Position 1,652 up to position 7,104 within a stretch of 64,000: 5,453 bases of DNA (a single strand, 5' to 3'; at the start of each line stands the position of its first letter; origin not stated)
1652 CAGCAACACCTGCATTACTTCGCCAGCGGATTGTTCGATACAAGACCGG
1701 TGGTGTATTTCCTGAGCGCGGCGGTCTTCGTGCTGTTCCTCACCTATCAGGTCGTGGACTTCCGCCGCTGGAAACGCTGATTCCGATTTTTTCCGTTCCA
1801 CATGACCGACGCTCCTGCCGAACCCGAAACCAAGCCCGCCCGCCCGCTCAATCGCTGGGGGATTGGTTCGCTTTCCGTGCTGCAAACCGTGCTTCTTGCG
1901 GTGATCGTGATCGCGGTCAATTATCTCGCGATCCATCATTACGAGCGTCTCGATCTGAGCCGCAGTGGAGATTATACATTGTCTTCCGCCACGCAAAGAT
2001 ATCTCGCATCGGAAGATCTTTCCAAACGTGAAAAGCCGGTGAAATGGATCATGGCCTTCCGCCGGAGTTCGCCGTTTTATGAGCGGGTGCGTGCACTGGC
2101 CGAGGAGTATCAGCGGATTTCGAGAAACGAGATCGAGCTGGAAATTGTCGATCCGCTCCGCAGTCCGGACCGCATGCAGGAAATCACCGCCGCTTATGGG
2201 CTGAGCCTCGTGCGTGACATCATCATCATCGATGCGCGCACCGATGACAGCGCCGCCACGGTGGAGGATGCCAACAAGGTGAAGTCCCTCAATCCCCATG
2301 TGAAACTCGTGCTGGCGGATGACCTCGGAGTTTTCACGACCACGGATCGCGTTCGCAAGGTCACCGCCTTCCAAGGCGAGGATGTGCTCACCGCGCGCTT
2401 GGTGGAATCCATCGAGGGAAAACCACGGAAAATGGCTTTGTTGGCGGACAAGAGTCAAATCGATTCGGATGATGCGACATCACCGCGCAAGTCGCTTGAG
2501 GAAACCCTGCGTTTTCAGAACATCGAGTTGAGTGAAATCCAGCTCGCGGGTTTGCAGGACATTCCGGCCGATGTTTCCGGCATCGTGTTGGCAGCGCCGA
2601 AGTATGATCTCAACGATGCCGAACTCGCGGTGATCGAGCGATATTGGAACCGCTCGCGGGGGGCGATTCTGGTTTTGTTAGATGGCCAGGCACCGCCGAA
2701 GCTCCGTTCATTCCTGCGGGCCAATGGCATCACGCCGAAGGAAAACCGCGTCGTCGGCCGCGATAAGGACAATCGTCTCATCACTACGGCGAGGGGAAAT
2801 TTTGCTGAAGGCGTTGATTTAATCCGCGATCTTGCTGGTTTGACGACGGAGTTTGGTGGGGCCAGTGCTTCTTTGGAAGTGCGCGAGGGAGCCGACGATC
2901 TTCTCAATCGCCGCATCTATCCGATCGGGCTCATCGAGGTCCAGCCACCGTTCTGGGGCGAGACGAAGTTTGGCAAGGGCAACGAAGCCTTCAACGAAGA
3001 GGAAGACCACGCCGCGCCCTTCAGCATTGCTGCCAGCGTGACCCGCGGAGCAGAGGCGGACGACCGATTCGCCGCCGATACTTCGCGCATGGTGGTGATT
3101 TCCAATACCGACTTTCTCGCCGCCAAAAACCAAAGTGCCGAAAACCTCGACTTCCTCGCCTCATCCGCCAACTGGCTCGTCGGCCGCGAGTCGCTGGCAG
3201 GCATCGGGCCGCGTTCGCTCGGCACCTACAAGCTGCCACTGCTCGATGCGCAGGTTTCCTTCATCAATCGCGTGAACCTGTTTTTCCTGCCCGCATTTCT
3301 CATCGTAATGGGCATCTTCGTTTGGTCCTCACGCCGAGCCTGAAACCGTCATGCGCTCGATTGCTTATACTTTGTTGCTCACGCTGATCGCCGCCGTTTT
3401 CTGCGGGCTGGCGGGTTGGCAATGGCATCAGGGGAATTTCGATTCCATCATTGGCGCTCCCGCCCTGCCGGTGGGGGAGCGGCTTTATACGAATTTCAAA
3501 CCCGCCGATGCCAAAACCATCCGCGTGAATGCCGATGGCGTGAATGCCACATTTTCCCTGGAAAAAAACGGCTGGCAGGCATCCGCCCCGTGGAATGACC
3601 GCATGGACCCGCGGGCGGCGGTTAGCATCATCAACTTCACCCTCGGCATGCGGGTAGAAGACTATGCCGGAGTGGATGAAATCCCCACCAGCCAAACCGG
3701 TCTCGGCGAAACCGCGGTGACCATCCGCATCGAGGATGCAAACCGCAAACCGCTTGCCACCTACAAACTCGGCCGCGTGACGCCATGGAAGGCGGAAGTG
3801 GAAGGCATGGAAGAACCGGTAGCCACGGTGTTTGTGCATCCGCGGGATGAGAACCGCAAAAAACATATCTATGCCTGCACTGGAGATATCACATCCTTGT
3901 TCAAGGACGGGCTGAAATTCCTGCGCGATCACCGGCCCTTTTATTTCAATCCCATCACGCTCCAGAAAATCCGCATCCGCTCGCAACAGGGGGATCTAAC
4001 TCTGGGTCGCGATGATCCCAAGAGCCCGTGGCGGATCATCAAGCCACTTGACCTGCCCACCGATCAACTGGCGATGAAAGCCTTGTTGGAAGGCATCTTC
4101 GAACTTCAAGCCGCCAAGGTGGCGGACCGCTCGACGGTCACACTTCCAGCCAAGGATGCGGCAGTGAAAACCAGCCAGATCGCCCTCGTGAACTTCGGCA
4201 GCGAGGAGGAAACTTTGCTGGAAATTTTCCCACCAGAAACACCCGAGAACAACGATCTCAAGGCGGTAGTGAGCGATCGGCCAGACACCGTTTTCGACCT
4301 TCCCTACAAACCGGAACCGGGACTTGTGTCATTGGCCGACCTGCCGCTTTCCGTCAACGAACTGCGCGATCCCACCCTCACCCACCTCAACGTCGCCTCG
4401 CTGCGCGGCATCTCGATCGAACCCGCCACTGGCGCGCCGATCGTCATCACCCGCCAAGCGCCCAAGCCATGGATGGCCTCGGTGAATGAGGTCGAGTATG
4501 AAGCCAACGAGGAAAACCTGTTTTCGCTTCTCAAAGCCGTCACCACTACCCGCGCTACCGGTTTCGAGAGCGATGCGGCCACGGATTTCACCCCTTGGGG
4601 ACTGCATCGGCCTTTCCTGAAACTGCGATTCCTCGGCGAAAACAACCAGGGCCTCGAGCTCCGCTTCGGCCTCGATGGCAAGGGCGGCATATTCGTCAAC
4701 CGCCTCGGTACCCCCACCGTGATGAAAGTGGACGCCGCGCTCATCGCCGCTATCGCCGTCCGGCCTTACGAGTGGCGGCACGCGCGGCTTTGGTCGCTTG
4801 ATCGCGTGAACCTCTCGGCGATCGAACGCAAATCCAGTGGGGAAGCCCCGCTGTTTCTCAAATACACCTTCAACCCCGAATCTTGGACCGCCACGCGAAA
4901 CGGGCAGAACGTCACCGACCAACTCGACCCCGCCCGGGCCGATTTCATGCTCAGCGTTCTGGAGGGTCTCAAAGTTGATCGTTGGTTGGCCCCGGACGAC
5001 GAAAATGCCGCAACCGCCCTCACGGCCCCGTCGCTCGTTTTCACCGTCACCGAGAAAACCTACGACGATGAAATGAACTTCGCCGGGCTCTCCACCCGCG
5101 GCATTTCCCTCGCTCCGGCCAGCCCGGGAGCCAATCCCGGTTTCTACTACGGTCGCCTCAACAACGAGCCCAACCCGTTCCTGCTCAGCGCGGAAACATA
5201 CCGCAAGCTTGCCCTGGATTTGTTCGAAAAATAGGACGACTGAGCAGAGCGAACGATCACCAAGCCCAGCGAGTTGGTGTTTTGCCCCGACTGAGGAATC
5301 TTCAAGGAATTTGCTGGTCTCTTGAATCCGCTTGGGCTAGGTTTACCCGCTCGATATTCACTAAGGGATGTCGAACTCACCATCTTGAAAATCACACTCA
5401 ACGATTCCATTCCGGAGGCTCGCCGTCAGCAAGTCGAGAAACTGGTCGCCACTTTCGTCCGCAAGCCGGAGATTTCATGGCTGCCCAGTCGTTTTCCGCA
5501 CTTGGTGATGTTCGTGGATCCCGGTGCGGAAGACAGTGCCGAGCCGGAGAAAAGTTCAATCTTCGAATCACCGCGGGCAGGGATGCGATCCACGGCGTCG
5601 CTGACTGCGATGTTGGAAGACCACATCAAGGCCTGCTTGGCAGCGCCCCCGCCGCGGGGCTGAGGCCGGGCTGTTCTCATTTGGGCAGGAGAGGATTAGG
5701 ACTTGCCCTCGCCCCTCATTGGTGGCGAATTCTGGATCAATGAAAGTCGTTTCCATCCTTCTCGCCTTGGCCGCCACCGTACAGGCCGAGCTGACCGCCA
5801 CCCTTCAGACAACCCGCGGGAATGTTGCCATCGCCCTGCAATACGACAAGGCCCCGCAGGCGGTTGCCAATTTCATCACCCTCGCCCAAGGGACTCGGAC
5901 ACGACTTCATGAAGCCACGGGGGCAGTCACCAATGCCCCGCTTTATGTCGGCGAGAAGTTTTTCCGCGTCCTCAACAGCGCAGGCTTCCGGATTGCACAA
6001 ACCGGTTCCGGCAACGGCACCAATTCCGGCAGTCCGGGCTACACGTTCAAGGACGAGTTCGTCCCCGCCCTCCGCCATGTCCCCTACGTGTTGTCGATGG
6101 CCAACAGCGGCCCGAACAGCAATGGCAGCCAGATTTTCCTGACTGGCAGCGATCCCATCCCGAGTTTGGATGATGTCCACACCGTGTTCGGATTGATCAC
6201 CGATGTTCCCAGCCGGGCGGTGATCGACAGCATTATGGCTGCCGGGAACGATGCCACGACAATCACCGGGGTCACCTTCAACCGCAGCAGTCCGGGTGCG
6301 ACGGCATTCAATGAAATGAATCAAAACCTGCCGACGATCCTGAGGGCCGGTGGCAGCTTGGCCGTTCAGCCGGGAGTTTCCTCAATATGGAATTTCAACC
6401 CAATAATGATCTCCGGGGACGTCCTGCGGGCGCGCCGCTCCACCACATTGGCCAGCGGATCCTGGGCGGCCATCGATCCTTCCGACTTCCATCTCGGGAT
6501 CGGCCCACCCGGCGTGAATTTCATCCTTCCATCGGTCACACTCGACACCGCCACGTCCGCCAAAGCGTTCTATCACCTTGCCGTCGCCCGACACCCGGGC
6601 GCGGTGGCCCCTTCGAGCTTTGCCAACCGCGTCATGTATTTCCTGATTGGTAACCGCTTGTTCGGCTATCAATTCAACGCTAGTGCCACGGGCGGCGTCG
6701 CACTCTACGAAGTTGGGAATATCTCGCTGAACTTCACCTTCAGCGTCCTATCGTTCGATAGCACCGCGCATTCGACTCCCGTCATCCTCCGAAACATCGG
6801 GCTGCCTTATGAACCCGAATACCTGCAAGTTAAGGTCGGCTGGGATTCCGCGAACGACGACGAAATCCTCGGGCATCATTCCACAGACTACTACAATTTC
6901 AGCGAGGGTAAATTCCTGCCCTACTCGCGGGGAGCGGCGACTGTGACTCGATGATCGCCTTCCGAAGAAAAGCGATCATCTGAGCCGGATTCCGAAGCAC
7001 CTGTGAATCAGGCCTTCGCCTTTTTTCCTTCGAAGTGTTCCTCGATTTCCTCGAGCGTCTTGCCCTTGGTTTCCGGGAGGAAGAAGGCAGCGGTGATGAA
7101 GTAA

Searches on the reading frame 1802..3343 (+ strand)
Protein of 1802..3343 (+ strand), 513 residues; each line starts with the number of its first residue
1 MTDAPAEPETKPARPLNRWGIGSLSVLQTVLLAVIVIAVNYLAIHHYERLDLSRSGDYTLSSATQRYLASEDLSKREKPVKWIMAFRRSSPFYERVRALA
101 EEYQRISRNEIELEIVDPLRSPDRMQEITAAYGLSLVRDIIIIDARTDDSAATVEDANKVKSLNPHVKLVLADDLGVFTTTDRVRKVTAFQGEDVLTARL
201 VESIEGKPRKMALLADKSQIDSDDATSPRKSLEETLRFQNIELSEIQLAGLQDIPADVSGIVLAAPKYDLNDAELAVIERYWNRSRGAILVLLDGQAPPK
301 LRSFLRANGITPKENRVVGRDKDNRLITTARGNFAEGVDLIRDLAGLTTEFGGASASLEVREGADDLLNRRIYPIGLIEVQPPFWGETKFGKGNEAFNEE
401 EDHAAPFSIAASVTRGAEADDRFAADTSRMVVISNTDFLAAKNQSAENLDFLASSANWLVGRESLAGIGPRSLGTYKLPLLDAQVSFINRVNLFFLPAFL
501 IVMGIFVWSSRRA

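Call 16: search_protein_families(library=pfam, proteins=[window:1802-3343:+], max_evalue=0.001)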
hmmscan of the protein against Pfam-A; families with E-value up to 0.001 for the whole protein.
window:1802-3343:+ (513 aa): 2 families
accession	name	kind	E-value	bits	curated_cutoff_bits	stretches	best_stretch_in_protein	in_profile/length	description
PF09822.16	ABC_transp_aux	-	5.6e-08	32.8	34.7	1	221-334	14-134/288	ABC-type uncharacterized transport system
PF23357.1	DUF7088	-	2.1e-07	31.5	27.8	1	58-135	5-81/105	Domain of unknown function (DUF7088)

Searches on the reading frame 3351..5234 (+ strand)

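Call 16: search_protein_families(library=pfam, proteins=[window:3351-5234:+], max_evalue=0.001)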
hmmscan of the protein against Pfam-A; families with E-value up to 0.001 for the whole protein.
window:3351-5234:+ (627 aa): 1 family
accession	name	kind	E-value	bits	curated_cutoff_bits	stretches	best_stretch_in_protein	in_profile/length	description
PF14238.11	DUF4340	-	2.5e-25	90.2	25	2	379-559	5-182/183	Domain of unknown function (DUF4340)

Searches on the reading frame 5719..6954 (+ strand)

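Call 16: search_protein_families(library=pfam, proteins=[window:5719-6954:+], max_evalue=0.001)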
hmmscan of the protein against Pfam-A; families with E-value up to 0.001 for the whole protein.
window:5719-6954:+ (411 aa): 1 family
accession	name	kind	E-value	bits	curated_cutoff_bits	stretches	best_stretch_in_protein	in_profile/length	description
PF00160.26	Pro_isomerase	-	1.3e-21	77.9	21.7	1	28-175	3-140/159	Cyclophilin type peptidyl-prolyl cis-trans isomerase/CLD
